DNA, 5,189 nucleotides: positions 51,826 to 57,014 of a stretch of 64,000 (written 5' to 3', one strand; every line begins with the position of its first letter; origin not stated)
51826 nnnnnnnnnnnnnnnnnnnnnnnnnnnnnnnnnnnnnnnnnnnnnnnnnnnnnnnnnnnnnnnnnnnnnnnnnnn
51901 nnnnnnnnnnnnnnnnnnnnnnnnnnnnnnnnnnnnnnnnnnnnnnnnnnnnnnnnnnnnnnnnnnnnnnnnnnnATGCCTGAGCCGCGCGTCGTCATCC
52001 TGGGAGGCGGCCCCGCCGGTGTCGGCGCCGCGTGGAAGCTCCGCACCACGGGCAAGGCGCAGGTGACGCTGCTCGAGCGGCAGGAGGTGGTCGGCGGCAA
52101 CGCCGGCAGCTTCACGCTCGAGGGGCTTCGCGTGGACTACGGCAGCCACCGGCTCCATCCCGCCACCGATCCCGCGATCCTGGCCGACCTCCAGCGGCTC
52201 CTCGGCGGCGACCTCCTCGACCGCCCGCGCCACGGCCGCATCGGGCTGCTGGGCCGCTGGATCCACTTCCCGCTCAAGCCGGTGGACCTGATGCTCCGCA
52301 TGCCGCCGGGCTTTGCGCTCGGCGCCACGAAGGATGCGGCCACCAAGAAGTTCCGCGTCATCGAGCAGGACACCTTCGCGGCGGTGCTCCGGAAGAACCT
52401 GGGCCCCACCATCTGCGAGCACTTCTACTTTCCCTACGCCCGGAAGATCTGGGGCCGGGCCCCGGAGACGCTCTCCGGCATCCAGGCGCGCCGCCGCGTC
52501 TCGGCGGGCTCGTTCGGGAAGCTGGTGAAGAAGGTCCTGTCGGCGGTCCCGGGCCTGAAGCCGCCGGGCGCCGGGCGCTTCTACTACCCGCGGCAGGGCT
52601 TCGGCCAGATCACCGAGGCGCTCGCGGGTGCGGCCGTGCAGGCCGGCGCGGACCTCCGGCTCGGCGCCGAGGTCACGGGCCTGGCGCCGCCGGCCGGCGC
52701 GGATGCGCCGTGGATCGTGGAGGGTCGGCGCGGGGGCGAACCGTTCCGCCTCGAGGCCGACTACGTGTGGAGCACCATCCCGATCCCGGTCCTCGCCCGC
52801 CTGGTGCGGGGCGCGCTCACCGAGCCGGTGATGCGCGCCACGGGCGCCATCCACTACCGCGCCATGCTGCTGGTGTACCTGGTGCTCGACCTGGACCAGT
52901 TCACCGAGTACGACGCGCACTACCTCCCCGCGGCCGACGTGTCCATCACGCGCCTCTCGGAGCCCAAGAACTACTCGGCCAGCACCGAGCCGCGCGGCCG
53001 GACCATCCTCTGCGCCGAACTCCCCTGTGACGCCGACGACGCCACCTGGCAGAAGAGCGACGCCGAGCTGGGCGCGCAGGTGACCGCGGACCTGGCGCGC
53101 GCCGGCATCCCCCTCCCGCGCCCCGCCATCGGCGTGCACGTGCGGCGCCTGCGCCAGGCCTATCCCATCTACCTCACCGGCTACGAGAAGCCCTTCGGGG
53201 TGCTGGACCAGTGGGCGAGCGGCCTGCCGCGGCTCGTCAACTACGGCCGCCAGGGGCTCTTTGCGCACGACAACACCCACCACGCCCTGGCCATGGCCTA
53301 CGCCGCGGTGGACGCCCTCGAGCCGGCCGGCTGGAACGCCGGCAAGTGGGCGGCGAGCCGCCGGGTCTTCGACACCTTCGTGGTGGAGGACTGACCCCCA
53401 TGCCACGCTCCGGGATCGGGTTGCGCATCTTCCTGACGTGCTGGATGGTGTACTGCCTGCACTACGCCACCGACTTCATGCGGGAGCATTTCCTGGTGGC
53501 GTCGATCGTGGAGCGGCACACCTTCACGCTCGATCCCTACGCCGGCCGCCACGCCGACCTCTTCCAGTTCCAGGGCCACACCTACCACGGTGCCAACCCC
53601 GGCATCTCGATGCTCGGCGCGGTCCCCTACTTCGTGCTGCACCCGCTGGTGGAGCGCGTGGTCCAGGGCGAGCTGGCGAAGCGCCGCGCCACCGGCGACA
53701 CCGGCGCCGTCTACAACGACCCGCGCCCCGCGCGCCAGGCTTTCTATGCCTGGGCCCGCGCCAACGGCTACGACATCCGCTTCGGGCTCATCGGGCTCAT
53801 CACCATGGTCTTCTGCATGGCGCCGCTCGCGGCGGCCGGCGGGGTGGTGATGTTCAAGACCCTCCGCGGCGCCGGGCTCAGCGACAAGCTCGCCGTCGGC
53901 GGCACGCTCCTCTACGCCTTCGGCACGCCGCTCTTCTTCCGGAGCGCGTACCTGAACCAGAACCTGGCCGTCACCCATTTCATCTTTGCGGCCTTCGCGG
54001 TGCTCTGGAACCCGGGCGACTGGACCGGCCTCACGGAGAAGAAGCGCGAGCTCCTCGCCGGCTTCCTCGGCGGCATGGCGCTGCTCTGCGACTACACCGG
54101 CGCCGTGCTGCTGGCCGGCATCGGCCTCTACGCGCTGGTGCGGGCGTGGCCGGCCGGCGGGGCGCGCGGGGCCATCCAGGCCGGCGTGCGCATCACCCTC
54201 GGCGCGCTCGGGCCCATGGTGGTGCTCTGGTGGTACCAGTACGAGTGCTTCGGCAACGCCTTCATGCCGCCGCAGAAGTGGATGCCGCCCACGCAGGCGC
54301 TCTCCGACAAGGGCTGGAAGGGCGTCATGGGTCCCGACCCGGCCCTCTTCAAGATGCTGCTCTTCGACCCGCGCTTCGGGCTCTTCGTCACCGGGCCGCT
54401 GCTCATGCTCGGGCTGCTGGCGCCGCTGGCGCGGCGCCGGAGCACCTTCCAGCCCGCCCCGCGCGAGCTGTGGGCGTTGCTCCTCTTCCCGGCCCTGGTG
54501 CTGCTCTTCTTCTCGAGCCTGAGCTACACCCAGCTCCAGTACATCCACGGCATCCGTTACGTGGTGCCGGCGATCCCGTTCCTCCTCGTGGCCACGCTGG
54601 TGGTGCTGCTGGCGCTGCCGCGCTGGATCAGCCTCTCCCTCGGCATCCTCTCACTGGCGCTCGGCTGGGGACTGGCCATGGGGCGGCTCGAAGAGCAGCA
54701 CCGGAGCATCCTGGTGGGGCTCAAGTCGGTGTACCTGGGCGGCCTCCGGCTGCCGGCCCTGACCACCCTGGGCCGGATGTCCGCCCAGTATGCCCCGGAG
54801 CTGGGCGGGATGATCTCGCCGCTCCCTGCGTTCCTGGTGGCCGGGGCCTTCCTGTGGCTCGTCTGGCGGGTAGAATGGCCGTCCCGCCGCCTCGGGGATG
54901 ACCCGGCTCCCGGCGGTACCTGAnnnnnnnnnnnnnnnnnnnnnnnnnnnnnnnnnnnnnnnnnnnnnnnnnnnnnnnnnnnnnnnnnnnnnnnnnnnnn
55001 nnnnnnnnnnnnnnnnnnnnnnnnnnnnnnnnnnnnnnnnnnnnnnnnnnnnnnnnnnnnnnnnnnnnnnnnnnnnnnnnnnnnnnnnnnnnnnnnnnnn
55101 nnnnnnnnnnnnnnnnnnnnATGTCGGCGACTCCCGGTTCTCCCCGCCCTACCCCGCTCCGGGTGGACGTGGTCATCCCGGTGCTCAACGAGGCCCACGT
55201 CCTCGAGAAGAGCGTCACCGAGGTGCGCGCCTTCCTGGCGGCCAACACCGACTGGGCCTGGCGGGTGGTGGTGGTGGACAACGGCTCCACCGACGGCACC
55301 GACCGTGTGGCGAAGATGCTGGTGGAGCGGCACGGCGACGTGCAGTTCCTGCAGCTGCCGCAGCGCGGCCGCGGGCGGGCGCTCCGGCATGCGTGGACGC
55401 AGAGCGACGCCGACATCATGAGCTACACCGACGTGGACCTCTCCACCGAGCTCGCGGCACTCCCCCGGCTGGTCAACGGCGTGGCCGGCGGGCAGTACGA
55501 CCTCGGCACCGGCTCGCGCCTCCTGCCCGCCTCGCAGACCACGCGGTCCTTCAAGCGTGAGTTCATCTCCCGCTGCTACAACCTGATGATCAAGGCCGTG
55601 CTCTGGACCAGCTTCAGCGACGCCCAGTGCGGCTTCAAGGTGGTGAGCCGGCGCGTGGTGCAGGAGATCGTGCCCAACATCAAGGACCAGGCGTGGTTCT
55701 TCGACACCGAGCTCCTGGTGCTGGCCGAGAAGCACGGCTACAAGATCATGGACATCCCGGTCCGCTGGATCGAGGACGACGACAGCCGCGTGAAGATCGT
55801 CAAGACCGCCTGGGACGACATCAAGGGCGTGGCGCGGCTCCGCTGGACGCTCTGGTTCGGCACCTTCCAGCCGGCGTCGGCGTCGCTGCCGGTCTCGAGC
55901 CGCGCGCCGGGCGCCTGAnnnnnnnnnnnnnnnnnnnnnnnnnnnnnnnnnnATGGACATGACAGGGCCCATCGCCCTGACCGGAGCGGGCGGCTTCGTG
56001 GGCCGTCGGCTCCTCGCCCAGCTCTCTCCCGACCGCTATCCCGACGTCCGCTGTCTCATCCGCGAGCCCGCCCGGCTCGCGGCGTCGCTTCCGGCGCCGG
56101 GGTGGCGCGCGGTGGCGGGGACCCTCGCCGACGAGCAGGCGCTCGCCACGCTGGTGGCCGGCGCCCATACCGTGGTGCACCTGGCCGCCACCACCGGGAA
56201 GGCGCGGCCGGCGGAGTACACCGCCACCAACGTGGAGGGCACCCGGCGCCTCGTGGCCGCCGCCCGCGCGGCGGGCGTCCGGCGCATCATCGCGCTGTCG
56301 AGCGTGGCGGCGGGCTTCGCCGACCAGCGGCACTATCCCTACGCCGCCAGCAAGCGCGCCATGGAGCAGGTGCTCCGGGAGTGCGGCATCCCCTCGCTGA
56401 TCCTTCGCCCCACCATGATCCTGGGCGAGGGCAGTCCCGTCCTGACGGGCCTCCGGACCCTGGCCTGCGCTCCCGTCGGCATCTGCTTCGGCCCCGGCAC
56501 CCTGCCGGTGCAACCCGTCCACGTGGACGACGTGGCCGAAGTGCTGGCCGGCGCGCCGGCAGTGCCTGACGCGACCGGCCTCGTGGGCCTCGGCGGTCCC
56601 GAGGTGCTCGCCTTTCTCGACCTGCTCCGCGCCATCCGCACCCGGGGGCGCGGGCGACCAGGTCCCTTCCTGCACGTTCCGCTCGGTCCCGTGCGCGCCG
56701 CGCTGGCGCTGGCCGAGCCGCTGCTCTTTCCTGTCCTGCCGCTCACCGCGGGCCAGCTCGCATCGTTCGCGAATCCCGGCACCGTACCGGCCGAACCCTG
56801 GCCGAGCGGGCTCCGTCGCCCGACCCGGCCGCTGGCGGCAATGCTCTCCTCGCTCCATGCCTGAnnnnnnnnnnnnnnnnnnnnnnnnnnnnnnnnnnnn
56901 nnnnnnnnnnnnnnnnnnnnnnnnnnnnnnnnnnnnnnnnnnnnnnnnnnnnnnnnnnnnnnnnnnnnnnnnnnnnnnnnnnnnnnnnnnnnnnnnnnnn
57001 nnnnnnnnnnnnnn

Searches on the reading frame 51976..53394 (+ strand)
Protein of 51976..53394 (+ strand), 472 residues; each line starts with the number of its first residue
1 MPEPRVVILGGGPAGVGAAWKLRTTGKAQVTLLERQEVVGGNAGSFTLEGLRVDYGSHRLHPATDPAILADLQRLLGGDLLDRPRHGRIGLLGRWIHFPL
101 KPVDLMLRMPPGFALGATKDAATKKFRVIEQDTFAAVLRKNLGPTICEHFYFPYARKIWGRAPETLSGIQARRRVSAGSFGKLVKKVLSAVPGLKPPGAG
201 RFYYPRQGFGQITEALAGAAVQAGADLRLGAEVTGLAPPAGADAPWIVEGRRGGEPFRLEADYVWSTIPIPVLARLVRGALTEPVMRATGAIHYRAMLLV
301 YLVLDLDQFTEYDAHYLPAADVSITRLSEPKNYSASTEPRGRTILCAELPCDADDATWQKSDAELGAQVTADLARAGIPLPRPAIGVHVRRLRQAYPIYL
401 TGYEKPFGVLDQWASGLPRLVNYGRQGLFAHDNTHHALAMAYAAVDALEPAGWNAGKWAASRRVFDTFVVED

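Call 7: search_protein_families(library=pfam, proteins=[window:51976-53394:+])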
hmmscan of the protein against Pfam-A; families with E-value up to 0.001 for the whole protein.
window:51976-53394:+ (472 aa): 7 families
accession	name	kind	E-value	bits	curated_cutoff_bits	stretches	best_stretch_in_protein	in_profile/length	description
PF01593.30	Amino_oxidase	-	4.4e-22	79.4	19.8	1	14-397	2-386/443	Flavin containing amine oxidoreductase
PF13450.12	NAD_binding_8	-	9.1e-15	55.1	21.9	1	8-74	1-67/68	NAD(P)-binding Rossmann-like domain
PF01266.30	DAO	-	1.5e-12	48.2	27.9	1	5-254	1-190/353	FAD dependent oxidoreductase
PF12831.13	FAD_oxidored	-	4.3e-06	26.7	27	1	6-45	2-40/416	FAD dependent oxidoreductase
PF07992.20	Pyr_redox_2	-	0.00016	21.6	26.1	1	5-38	2-35/291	Pyridine nucleotide-disulphide oxidoreductase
PF13738.12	Pyr_redox_3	-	0.00016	21.5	30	1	7-39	1-33/305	Pyridine nucleotide-disulphide oxidoreductase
PF01494.25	FAD_binding_3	-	0.00082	19.1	22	0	5-37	3-34/349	FAD binding domain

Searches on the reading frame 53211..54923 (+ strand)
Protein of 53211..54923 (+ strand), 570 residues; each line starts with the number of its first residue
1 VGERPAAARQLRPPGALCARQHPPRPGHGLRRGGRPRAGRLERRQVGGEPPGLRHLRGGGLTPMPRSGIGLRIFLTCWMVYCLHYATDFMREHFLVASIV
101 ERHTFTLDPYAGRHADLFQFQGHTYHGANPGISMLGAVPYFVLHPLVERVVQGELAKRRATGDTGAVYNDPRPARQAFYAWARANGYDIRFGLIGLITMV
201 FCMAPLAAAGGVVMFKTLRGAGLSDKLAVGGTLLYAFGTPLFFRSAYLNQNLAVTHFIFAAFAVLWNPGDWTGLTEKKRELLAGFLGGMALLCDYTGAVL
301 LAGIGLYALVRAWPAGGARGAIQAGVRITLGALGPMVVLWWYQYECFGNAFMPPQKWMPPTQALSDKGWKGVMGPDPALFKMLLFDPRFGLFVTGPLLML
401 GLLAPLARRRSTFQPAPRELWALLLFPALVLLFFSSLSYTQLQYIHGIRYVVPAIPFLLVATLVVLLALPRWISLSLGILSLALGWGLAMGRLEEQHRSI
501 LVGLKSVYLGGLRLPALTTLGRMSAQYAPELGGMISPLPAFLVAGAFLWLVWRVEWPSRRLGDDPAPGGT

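Call 7: search_protein_families(library=pfam, proteins=[window:53211-54923:+])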
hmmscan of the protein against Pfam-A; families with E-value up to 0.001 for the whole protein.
window:53211-54923:+ (570 aa): 0 families

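Call 20: search_protein_families(library=ncbifam, proteins=[window:53211-54923:+])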
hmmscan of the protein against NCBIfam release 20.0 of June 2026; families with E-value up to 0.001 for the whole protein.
window:53211-54923:+ (570 aa): 0 families

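Call 47: search_protein_families(library=pfam, proteins=[window:53211-54923:+], max_evalue=0.1)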
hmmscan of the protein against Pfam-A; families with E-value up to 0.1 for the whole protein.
window:53211-54923:+ (570 aa): 1 family
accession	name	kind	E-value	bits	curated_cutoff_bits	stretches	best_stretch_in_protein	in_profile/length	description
PF09852.15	DUF2079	-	0.06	12.9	28.2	0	204-484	71-330/459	Predicted membrane protein (DUF2079)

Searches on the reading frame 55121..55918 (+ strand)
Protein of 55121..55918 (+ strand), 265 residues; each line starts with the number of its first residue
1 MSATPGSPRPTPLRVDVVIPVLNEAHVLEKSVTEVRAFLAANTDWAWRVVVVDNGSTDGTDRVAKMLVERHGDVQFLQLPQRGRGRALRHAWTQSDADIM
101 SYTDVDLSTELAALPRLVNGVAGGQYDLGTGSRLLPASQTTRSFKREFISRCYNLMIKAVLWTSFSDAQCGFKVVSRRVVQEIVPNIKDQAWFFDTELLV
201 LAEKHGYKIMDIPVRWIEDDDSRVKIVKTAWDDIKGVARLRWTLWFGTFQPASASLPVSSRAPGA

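Call 7: search_protein_families(library=pfam, proteins=[window:55121-55918:+])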
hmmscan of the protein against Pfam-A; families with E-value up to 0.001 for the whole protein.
window:55121-55918:+ (265 aa): 1 family
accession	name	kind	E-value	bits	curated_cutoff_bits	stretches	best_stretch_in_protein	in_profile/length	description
PF00535.33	Glycos_transf_2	-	3.4e-22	79.6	23.3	1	17-183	2-167/168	Glycosyl transferase family 2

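Call 9: find_related_loci(query=window:55121-55918:+, collection=genome_contigs, flank=4000)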
Query window:55121-55918:+ (265 aa) in genome_contigs; peptide patterns used: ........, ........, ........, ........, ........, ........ (x = any residue, [..] = any of these).
215 stretches matched a pattern; 145 encode a relative of the query (tblastn E <= 1e-3); the best 80 are kept; 80 distinct loci.
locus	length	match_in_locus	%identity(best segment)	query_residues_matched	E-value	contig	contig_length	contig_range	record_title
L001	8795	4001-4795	95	1-265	5e-170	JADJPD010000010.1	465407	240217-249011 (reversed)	MAG: Gemmatimonadetes bacterium isolate Fred_18-Q3-R57-64_BATAC.299 tig00007168-10-4655090, whole genome shotgun sequenc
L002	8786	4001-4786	85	1-262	4e-149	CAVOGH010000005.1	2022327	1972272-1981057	MAG: uncultured Gemmatimonadales bacterium isolate MFD09964.bin.1.312 genome assembly, contig: contig_5608, whole genome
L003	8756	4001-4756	79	12-262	4e-129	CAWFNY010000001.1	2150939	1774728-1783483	MAG: uncultured Gemmatimonadales bacterium isolate MFD05942.bin.1.314 genome assembly, contig: contig_15511, whole genom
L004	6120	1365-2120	79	12-262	4e-129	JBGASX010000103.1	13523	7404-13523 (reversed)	MAG: Gemmatimonadales bacterium isolate MAG_AAO_H125.10 AAOH125-10_opera_contig_7869, whole genome shotgun sequence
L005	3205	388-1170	77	2-262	1e-131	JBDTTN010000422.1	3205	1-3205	MAG: Gemmatimonadota bacterium isolate cluster3_bin.297 NODE_197882_length_3205_cov_5.927619, whole genome shotgun seque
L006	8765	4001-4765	74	9-262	2e-124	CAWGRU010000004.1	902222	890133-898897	MAG: uncultured Gemmatimonadales bacterium isolate MFD05942.bin.1.100 genome assembly, contig: contig_25500, whole genom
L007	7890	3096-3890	73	2-262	5e-123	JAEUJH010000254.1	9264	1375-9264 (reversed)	MAG: Gemmatimonadetes bacterium isolate new MAG-64 k141_326817, whole genome shotgun sequence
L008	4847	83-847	73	4-261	2e-122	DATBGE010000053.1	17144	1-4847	MAG TPA_asm: Gemmatimonadales bacterium isolate SMAG_U3829 k141_3352794, whole genome shotgun sequence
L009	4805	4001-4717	76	15-253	2e-122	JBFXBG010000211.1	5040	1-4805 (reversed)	MAG: Gemmatimonadales bacterium isolate CA_2019_TPBS_40 NODE_58495_length_5040_cov_5.258701_TPBS, whole genome shotgun s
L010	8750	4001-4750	71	2-251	2e-118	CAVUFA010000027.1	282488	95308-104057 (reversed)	MAG: uncultured Gemmatimonadaceae bacterium isolate MFD04944.bin.2.151 genome assembly, contig: contig_75329, whole geno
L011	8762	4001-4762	72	5-259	2e-118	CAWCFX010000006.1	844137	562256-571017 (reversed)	MAG: uncultured Gemmatimonadales bacterium isolate MFD01275.bin.1.276 genome assembly, contig: contig_6416, whole genome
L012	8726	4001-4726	74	13-254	1e-118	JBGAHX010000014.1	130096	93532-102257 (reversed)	MAG: Gemmatimonadaceae bacterium isolate MAG_MBR_H125.88 MBRH125-88_opera_contig_752, whole genome shotgun sequence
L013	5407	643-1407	71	3-258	1e-117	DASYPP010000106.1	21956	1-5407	MAG TPA_asm: Gemmatimonadales bacterium isolate SMAG_U4459 k141_515148, whole genome shotgun sequence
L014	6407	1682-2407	73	13-254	2e-117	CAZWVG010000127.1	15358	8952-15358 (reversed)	MAG TPA_asm: uncultured Gemmatimonadaceae bacterium isolate binchicken_co322_18 genome assembly, contig: NODE_5129_lengt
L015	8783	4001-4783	70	1-262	2e-117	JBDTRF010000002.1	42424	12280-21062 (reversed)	MAG: Gemmatimonadota bacterium isolate cluster3_bin.24 NODE_2301_length_42424_cov_7.020109, whole genome shotgun sequenc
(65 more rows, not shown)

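Call 20: search_protein_families(library=ncbifam, proteins=[window:55121-55918:+])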
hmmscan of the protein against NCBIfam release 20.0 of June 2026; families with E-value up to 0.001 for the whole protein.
window:55121-55918:+ (265 aa): 17 families
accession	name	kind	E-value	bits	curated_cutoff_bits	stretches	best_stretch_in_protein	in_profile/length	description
NF041391.1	DPhHxTase_Halo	equivalog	9.8e-13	47.6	375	1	29-218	7-185/213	dolichyl-phosphate hexose transferase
TIGR04182.1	glyco_TIGR04182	equivalog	1.2e-12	47.8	325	1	15-224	2-199/293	S-layer glycoprotein N-glycosyltransferase AglJ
NF007986.1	PRK10714.1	equivalog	3.2e-12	46.1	529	1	14-220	7-204/316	undecaprenyl-phosphate 4-deoxy-4-formamido-L-arabinose transferase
NF047588.1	GlcsyltransPgfSStrep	equivalog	9.2e-12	44.8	500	1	14-184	2-168/308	glycosyltransferase PgfS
NF010496.0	PRK13915.1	equivalog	2.4e-11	43.3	262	1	14-110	32-130/307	glucosyl-3-phosphoglycerate synthase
NF058614.1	PPMAGASynPpgS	equivalog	3.5e-10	39.7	370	1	16-225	3-205/226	polyprenyl-phospho-N-acetylgalactosaminyl synthase PpgS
TIGR04283.1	glyco_like_mftF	equivalog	5.7e-09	35.9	182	1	17-111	3-87/221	TIGR04283 family arsenosugar biosynthesis glycosyltransferase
TIGR03469.1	HpnB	hypoth_equivalog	3.1e-07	29.8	379.25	1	14-93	45-129/386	hopene-associated glycosyltransferase HpnB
TIGR03937.1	PgaC_IcaA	equivalog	4.5e-07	29.2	422.3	1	14-114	46-143/407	poly-beta-1,6-N-acetyl-D-glucosamine synthase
NF038302.1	EPS_HpsE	equivalog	1.1e-06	27.9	300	1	16-106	4-96/307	hormogonium polysaccharide biosynthesis glycosyltransferase HpsE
TIGR03965.1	mycofact_glyco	equivalog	2.9e-06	26.4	280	1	10-122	71-180/467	mycofactocin biosynthesis glycosyltransferase MftF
NF007482.0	PRK10073.1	equivalog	3.6e-06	26.2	423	1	14-112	7-101/334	glycosyltransferase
NF041875.1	EPS_EpsD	equivalog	2.2e-05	24.1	370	1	15-110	1-93/325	exopolysaccharide biosynthesis glycosyltransferase EpsD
NF047683.1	TeichurnBiosyTuaG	equivalog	0.00011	22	400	1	14-106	7-96/252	teichuronic acid biosynthesis protein TuaG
TIGR04242.1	nodulat_NodC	equivalog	0.00026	20.1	550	1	14-121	49-156/395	chitooligosaccharide synthase NodC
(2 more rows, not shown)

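Call 57: find_encoding_contigs(protein=window:55121-55918:+, flank=1000, max_places=4)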
Protein window:55121-55918:+ (265 aa): 7 contigs read that carry it; 4 places shown.
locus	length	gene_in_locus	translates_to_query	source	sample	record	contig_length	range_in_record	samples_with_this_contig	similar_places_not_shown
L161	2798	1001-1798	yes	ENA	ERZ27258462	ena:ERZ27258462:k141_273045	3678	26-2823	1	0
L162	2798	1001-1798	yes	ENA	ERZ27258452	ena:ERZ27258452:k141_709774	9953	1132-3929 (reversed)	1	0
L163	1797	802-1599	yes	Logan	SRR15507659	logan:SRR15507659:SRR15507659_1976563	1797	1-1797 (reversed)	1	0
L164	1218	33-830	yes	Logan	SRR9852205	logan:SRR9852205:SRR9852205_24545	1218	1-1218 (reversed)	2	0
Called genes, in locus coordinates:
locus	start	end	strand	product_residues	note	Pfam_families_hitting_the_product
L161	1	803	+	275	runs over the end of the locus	?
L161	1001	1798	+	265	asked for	PF00535:Glycos_transf_2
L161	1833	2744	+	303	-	PF01073:3Beta_HSD, PF01370:Epimerase, PF02719:Polysacc_synt_2 (weak), PF05368:NmrA, PF07993:NAD_binding_4 (faint), PF16363:GDP_Man_Dehyd (weak), PF13460:NAD_binding_10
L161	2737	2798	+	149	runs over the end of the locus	-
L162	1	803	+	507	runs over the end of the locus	-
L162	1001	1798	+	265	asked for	PF00535:Glycos_transf_2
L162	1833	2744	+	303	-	PF01073:3Beta_HSD, PF01370:Epimerase, PF02719:Polysacc_synt_2 (weak), PF05368:NmrA, PF07993:NAD_binding_4 (faint), PF16363:GDP_Man_Dehyd (faint), PF13460:NAD_binding_10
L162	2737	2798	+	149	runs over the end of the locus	-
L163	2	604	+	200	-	?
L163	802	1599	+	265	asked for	PF00535:Glycos_transf_2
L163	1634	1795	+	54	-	?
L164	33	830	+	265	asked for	PF00535:Glycos_transf_2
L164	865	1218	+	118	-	?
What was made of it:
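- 55121..58913 (+): Genes downstream of the promoter: GT2 (55121-55918, related to polyprenyl-phosphate sugar transferases of the DPM1/ArnC kind), SDR (55953-56864), a 149-aa ORF with no family match (56857-57306), and a GMC-type FAD oxidoreductase (longest ORF from 57120; relatives align from about residue 60; ends 58913). Call 57 (public gene calls).
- Checked: Public gene calls use the same start, giving 265 aa (call 57).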

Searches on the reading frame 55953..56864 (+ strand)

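Call 7: search_protein_families(library=pfam, proteins=[window:55953-56864:+])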
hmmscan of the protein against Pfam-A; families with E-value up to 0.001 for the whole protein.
window:55953-56864:+ (303 aa): 8 families
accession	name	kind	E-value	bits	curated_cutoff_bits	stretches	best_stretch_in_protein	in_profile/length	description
PF13460.12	NAD_binding_10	-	1.5e-22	80.8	27.2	1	11-159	1-149/184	NAD(P)H-binding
PF01370.27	Epimerase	-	4.6e-21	75.8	20.9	1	7-198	1-221/240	NAD dependent epimerase/dehydratase family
PF01073.25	3Beta_HSD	-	3.1e-13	49.8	22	1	9-125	2-124/280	3-beta hydroxysteroid dehydrogenase/isomerase family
PF07993.18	NAD_binding_4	-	4.4e-13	49.4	20.1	0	127-194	174-245/258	Male sterility protein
PF05368.20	NmrA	-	5.2e-12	46.4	27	1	5-151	3-148/298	NmrA-like family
PF02719.21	Polysacc_synt_2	-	1.9e-06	27.7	20.2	1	9-141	3-149/293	Polysaccharide biosynthesis protein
PF16363.11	GDP_Man_Dehyd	-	5.1e-06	26.6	27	1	10-117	3-129/332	GDP-mannose 4,6 dehydratase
PF04321.23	RmlD_sub_bind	-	6.6e-05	22.6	27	1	7-159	3-154/287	RmlD substrate binding domain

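Call 20: search_protein_families(library=ncbifam, proteins=[window:55953-56864:+])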
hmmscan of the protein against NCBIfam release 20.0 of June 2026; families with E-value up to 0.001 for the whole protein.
window:55953-56864:+ (303 aa): 17 families
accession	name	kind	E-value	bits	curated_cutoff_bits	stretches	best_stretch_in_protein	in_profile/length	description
TIGR03466.1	HpnA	hypoth_equivalog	3.3e-18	65.6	367.65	1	9-120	5-116/327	hopanoid-associated sugar epimerase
NF042422.1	oxyalk_red_OleD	equivalog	7.2e-15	55.2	580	1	7-118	3-111/329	2-alkyl-3-oxoalkanoate reductase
TIGR01746.1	Thioester-redct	subfamily_domain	8.5e-12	45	213.35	1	7-207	2-252/371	thioester reductase domain-containing protein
NF041293.1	G6PDh_Azf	equivalog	2.3e-11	43.6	400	1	3-119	1-117/252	NAD-dependent glucose-6-phosphate dehydrogenase Azf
NF005539.0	PRK07201.1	equivalog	6.7e-11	41.6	549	1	9-160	5-181/657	SDR family oxidoreductase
NF042423.1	oxyalk_red_Shew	equivalog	4.1e-10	39.2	580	1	8-125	12-126/331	2-alkyl-3-oxoalkanoate reductase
NF052578.1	StrlDmthSdmBMthl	equivalog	4e-09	36.7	600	1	9-120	5-116/328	sterol demethylase protein SdmB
TIGR01777.1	yfcH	hypoth_equivalog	6e-09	35.9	207.35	1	7-237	1-245/292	TIGR01777 family oxidoreductase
NF058621.1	DiazavRedAvaA7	equivalog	1.2e-08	35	400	1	8-117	4-114/304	3-diazoavenalumate denitrifying reductase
TIGR04180.1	EDH_00030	hypoth_equivalog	3.2e-08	33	475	1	9-117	3-121/297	NAD-dependent 4,6-dehydratase LegB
NF047837.1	UDPAcbARedWbcJ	equivalog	4.6e-08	32.4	500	1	61-143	37-116/372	UDP-2-acetamido-2,6-beta-L-arabino-hexul-4-ose reductase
NF050030.1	thlkprotThyD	equivalog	1.4e-07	31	400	1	7-219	3-237/305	thylakoid membrane protein ThyD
NF007956.0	PRK10675.1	subfamily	2e-07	30.5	394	1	55-134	56-140/338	UDP-glucose 4-epimerase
TIGR03589.1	PseB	equivalog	9.6e-07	28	407.75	1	9-119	9-127/324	UDP-N-acetylglucosamine 4,6-dehydratase (inverting)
TIGR01179.1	galE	equivalog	2e-06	26.9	262.3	1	9-133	4-136/332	UDP-glucose 4-epimerase GalE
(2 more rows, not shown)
